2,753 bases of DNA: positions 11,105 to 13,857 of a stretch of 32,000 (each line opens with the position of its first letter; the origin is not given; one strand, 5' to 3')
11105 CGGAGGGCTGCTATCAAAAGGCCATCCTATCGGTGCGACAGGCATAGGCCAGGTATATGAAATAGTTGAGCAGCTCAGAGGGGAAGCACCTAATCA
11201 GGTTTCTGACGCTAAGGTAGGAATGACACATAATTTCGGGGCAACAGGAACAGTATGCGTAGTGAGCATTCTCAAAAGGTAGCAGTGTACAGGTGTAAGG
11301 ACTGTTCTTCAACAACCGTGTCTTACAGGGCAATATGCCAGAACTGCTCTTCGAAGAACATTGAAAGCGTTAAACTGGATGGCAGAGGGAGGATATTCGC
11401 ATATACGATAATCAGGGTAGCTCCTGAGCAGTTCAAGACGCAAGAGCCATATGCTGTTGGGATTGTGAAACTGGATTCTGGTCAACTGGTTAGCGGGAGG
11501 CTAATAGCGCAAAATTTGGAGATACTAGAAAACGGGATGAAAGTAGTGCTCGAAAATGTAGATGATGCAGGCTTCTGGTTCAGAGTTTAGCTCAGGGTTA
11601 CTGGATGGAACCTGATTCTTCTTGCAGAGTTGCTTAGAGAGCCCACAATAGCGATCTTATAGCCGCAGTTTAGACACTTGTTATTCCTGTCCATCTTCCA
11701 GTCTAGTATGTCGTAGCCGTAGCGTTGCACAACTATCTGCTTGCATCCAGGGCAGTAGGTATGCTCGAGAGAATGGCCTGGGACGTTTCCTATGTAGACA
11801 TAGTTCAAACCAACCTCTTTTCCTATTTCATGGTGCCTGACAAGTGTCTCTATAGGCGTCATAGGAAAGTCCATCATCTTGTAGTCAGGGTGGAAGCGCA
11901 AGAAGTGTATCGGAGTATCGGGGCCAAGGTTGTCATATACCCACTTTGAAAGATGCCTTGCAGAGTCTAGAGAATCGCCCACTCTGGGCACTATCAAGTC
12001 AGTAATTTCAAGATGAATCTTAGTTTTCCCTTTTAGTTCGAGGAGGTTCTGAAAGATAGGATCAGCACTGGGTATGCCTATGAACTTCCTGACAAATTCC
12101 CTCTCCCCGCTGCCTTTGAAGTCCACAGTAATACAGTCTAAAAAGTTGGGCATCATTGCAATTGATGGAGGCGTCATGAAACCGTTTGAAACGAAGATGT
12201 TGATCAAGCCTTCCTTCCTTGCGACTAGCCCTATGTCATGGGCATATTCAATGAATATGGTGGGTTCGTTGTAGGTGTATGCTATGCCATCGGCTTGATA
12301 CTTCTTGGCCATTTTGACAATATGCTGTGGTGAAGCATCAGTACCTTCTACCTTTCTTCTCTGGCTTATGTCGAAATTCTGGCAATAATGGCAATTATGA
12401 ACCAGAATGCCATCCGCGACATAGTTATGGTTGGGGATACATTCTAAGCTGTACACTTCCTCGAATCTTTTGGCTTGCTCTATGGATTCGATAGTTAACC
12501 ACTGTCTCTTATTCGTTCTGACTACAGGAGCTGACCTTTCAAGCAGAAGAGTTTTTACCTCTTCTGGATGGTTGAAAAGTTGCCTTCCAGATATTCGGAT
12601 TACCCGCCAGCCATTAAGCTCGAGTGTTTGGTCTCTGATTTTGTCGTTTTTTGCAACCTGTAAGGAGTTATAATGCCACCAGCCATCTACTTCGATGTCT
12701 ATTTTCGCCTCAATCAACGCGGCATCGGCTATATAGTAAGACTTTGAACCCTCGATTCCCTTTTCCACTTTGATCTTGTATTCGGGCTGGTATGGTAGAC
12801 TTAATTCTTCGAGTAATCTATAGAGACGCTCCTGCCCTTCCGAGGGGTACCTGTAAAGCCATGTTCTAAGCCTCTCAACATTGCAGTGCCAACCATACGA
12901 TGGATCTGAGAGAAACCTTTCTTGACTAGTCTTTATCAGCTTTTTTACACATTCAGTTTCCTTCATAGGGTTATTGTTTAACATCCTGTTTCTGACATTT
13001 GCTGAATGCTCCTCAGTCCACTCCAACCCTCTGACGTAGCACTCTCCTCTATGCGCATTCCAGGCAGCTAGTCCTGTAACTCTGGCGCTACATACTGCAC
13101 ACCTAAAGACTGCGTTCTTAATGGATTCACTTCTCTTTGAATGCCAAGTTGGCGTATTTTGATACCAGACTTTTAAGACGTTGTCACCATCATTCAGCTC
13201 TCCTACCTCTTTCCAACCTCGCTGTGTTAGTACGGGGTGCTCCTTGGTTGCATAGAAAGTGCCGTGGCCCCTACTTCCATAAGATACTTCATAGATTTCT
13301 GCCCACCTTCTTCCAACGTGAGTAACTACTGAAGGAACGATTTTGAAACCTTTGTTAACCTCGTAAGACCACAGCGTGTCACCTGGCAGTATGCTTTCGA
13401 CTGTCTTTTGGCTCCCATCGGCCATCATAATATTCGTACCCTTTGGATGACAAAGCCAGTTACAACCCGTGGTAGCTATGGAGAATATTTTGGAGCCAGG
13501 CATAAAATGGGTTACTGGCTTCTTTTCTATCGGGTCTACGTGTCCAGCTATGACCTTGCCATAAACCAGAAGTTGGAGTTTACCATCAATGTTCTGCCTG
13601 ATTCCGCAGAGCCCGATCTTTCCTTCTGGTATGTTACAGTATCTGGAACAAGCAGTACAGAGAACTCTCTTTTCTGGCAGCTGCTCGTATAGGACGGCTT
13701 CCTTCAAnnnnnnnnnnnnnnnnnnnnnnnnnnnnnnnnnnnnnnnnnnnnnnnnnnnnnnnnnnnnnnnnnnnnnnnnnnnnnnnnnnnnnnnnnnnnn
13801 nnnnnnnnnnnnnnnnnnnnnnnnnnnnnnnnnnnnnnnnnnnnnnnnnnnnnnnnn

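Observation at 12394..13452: Intein inserted inside the CxxxCxxC iron-sulfur motif of an AmmeMemoRadiSam-type radical SAM enzyme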

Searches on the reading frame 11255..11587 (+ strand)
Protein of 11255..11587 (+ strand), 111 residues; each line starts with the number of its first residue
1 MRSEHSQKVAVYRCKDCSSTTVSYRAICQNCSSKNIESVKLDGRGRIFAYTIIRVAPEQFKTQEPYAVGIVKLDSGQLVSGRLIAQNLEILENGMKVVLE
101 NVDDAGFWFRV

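Call 27: search_protein_families(library=pfam, proteins=[window:11255-11587:+], max_evalue=0.00001)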
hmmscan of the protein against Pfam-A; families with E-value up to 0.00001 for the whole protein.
window:11255-11587:+ (111 aa): 1 family
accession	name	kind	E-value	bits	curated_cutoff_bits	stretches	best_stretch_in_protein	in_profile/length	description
PF01796.24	OB_ChsH2_C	-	1.1e-14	54.5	27.1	1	39-99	2-62/65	ChsH2, C-terminal OB-fold domain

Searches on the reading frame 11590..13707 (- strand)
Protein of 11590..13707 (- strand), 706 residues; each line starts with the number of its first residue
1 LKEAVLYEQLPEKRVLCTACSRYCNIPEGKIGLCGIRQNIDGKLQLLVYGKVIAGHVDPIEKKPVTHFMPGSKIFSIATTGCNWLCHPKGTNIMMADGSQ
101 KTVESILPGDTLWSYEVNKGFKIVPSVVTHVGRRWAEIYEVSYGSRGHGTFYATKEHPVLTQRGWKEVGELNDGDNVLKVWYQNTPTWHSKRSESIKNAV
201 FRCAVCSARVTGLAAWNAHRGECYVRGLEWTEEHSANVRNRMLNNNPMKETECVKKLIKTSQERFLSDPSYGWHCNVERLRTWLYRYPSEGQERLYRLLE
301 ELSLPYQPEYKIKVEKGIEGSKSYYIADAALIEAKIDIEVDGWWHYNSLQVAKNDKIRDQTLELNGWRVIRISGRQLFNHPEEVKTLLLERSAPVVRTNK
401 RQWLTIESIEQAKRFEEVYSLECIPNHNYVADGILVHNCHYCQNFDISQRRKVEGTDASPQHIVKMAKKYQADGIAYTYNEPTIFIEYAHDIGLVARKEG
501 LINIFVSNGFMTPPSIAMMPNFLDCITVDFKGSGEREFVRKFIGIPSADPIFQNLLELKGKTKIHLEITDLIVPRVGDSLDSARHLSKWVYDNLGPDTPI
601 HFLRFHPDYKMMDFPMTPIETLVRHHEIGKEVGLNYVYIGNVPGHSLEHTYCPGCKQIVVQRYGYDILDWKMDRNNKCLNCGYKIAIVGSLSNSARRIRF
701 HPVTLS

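Call 4: search_protein_families(library=pfam, proteins=[window:11590-13707:-], max_evalue=0.1)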
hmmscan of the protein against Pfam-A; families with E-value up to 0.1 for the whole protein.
seq(706 aa): 8 families
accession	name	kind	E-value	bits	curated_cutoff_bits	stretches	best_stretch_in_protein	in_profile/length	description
PF14890.11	Intein_splicing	-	1.7e-11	44.6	35.8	1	93-438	1-155/155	Intein splicing domain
PF04055.27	Radical_SAM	-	2.1e-08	35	29.5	1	437-573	9-149/166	Radical SAM superfamily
PF04480.18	DUF559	-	3e-07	30.7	20.6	1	324-389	43-105/109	Protein of unknown function (DUF559)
PF18741.7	MTES_1575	-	8.5e-07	29.4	38.2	1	333-390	33-94/96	REase_MTES_1575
PF05203.21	Hom_end_hint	-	0.00072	20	32.1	1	86-145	1-54/228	Hom_end-associated Hint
PF08373.16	RAP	-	0.0031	17.9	24.2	1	338-380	1-45/58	RAP domain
PF07591.16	PT-HINT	-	0.0058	17.3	27.7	1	96-179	5-89/137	Pretoxin HINT domain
PF24203.1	Phage_ProQ_C_like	-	0.016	16.3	27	0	106-142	6-41/112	Phage ProQ C-terminal-like domain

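Call 5: search_protein_families(library=ncbifam, proteins=[window:11590-13707:-], max_evalue=0.1)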
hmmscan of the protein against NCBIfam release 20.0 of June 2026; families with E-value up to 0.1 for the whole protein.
seq(706 aa): 14 families
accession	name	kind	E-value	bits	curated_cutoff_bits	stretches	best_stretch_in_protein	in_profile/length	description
TIGR04337.1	AmmeMemoSam_rS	hypoth_equivalog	4.5e-94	315.2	220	2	438-687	82-331/349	AmmeMemoRadiSam system radical SAM enzyme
NF038136.1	rSAM_Rv_intein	exception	3.3e-11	42.7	700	1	85-440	75-336/574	intein-containing Rv2578c family radical SAM protein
NF038162.1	RtcB_rel_intein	exception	1.4e-07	29.9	1150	2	77-184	86-194/961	intein-containing RtcB family protein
NF005852.0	PRK07773.1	equivalog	6.1e-07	28.1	780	2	86-177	398-490/886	replicative DNA helicase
TIGR01443.1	intein_Cterm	domain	1.9e-05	24.7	15.6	1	417-439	1-24/24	intein C-terminal splicing region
NF011418.0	PRK14845.1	equivalog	8.9e-05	20.4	756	0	152-177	105-130/1049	translation initiation factor IF-2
TIGR02493.1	PFLA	equivalog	0.00015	21.3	231.75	1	438-591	28-184/235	pyruvate formate-lyase-activating protein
TIGR02495.1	NrdG2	equivalog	0.00018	20.9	131.15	1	438-578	29-169/193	anaerobic ribonucleoside-triphosphate reductase activating protein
NF006207.0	PRK08332.1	equivalog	0.00061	17.1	2400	1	103-181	908-989/1684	vitamin B12-dependent ribonucleotide reductase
TIGR04041.1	activase_YjjW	hypoth_equivalog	0.0009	18.7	250.2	1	449-607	84-240/276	YjjW family glycine radical enzyme activase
NF007072.0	PRK09519.1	equivalog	0.0024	16.3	1024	0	148-178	315-345/790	intein-containing recombinase RecA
NF007294.0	PRK09767.1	equivalog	0.0053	16.8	218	1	324-379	45-97/117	DUF559 domain-containing protein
NF043069.1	T4HPD_activ_SAM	equivalog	0.019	14.4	425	1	426-586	72-235/299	trans-4-hydroxy-L-proline dehydratase activase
TIGR04294.2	pre_pil_HX9DG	domain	0.047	13.5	19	1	87-99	5-17/22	H-X9-DG-CTERM domain-containing protein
